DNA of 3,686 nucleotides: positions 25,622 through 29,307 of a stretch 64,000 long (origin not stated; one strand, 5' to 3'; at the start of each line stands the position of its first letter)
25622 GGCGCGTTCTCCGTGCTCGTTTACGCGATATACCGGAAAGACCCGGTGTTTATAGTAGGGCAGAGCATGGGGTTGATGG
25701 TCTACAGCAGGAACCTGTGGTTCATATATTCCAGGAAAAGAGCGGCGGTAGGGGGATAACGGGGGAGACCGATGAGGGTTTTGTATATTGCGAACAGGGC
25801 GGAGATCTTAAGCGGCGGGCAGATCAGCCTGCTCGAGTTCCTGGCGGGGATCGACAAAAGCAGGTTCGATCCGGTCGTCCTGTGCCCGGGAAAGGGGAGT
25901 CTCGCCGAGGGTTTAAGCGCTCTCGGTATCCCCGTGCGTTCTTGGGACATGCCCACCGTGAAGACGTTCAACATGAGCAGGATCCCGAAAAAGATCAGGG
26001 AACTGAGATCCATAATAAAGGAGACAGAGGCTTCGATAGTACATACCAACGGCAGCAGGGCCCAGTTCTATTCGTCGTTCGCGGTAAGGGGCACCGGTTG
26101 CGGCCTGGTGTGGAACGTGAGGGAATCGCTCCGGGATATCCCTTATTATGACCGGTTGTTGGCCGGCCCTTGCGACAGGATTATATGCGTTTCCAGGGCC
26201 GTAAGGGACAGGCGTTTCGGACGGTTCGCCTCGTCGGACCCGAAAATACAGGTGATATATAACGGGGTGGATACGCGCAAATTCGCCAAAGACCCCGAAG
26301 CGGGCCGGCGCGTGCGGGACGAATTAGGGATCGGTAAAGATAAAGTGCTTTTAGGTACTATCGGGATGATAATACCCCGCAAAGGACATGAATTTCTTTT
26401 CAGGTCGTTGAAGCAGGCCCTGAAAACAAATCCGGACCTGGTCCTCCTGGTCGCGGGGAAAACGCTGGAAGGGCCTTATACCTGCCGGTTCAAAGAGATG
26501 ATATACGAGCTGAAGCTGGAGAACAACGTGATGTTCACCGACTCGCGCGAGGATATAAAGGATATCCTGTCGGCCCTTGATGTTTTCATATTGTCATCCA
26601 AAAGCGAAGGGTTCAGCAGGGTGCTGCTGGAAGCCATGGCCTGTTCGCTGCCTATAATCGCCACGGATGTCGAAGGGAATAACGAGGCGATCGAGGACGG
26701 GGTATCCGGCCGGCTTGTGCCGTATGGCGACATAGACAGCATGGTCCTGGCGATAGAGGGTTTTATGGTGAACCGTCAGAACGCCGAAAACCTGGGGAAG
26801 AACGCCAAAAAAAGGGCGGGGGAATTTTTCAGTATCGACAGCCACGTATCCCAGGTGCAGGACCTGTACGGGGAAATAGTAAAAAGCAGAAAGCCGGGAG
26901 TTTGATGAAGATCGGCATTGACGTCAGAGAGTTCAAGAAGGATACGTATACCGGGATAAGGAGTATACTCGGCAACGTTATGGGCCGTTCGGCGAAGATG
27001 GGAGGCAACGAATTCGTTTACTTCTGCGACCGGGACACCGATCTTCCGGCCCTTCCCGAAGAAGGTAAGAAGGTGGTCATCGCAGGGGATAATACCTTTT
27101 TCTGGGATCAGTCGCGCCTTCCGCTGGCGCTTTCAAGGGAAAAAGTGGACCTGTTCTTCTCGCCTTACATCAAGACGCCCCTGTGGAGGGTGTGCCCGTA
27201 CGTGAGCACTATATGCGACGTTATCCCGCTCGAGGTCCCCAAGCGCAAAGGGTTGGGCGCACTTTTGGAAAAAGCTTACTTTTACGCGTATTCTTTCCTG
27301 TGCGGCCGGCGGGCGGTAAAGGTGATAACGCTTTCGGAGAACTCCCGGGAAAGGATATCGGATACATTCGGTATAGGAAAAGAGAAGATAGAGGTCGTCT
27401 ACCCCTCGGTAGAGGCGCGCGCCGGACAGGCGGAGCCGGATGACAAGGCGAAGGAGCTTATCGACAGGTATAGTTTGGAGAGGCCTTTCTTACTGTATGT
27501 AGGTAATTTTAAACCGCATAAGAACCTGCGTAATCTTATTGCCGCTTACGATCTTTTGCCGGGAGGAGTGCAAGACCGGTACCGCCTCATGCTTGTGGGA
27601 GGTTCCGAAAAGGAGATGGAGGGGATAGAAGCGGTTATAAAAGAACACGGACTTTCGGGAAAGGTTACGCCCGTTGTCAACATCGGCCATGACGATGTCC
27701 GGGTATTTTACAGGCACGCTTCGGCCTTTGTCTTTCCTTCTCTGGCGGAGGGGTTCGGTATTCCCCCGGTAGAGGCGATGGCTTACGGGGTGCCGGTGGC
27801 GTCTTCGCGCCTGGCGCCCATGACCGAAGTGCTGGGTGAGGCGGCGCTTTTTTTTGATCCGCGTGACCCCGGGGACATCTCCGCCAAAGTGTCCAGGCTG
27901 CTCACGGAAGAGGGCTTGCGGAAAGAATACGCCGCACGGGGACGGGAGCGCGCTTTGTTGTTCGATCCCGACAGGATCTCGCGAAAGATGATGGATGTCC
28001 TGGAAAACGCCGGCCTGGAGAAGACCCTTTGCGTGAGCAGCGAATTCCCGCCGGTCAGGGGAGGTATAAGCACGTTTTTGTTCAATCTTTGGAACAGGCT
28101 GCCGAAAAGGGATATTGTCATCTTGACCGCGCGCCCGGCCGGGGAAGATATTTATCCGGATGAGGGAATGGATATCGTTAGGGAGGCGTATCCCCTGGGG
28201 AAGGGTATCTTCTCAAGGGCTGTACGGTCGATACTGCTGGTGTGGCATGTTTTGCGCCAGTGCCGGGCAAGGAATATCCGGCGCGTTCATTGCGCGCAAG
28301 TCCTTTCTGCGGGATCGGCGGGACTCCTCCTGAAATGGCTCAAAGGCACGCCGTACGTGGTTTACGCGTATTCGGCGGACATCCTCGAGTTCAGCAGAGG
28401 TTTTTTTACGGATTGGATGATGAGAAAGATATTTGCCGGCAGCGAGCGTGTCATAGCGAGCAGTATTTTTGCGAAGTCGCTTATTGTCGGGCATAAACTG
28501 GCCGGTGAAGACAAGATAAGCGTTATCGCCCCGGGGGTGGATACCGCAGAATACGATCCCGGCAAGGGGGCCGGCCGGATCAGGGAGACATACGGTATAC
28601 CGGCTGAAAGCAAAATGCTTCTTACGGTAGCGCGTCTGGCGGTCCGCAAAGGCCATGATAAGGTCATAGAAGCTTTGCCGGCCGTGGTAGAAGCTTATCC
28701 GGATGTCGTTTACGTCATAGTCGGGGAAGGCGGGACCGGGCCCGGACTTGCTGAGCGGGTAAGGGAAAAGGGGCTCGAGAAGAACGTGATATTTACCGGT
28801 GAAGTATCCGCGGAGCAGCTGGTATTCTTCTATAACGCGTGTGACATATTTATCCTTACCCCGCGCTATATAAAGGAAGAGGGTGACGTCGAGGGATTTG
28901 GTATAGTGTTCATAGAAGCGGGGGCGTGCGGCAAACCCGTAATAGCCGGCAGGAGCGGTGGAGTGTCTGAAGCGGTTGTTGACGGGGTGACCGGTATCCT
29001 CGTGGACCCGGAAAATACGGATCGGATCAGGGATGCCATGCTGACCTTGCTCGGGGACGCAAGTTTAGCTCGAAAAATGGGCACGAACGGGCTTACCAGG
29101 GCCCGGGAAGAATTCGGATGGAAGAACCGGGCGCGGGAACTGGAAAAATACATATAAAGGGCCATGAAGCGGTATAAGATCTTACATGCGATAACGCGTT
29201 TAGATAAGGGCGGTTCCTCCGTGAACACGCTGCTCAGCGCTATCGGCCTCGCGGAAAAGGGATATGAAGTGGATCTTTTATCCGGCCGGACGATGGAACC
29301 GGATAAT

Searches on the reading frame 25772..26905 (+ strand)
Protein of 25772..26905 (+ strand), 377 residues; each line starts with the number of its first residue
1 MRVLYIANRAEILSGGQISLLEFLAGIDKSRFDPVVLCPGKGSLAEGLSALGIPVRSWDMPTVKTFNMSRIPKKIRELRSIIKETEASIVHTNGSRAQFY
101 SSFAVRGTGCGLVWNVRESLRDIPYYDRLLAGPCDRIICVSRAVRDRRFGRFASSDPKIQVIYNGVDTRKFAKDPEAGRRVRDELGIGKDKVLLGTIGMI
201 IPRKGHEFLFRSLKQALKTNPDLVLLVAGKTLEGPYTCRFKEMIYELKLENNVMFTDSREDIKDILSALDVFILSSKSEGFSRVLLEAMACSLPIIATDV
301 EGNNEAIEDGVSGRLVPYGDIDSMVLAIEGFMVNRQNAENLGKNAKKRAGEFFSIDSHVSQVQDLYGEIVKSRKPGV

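Call 74: search_protein_families(library=pfam, proteins=[window:25772-26905:+], max_evalue=0.00001)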
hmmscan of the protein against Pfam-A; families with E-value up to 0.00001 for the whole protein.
window:25772-26905:+ (377 aa): 5 families
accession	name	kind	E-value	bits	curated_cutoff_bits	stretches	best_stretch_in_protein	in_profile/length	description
PF00534.26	Glycos_transf_1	-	7.7e-38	130.2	26.4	1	182-348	6-172/172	Glycosyl transferases group 1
PF13692.12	Glyco_trans_1_4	-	3.9e-30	105.4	27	1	194-330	4-138/142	Glycosyl transferases group 1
PF13439.12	Glyco_transf_4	-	4.5e-16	59.8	28.5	1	14-169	2-169/170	Glycosyltransferase Family 4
PF13579.12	Glyco_trans_4_4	-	8.6e-08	33.1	29.7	1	15-165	2-158/158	Glycosyl transferase 4-like domain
PF20706.3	GT4-conflict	-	3.6e-07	29.9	26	1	200-327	208-335/385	Family 4 Glycosyltransferase in conflict systems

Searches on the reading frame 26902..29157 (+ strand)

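Call 74: search_protein_families(library=pfam, proteins=[window:26902-29157:+], max_evalue=0.00001)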
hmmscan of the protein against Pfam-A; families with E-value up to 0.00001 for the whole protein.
window:26902-29157:+ (751 aa): 6 families
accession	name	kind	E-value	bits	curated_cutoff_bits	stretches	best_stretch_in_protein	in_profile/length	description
PF00534.26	Glycos_transf_1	-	3.4e-75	251.7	26.4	2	560-730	5-169/172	Glycosyl transferases group 1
PF13692.12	Glyco_trans_1_4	-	1.5e-57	194.3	27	2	571-719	2-142/142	Glycosyl transferases group 1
PF13439.12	Glyco_transf_4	-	1.4e-23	84.3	28.5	2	387-549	2-169/170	Glycosyltransferase Family 4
PF13524.12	Glyco_trans_1_2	-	3.3e-17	63.2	25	1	600-748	13-143/144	Glycosyl transferase-like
PF13579.12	Glyco_trans_4_4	-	7.6e-13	49.5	29.7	1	387-545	1-158/158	Glycosyl transferase 4-like domain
PF20706.3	GT4-conflict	-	3.4e-12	46.5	26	1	191-303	194-312/385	Family 4 Glycosyltransferase in conflict systems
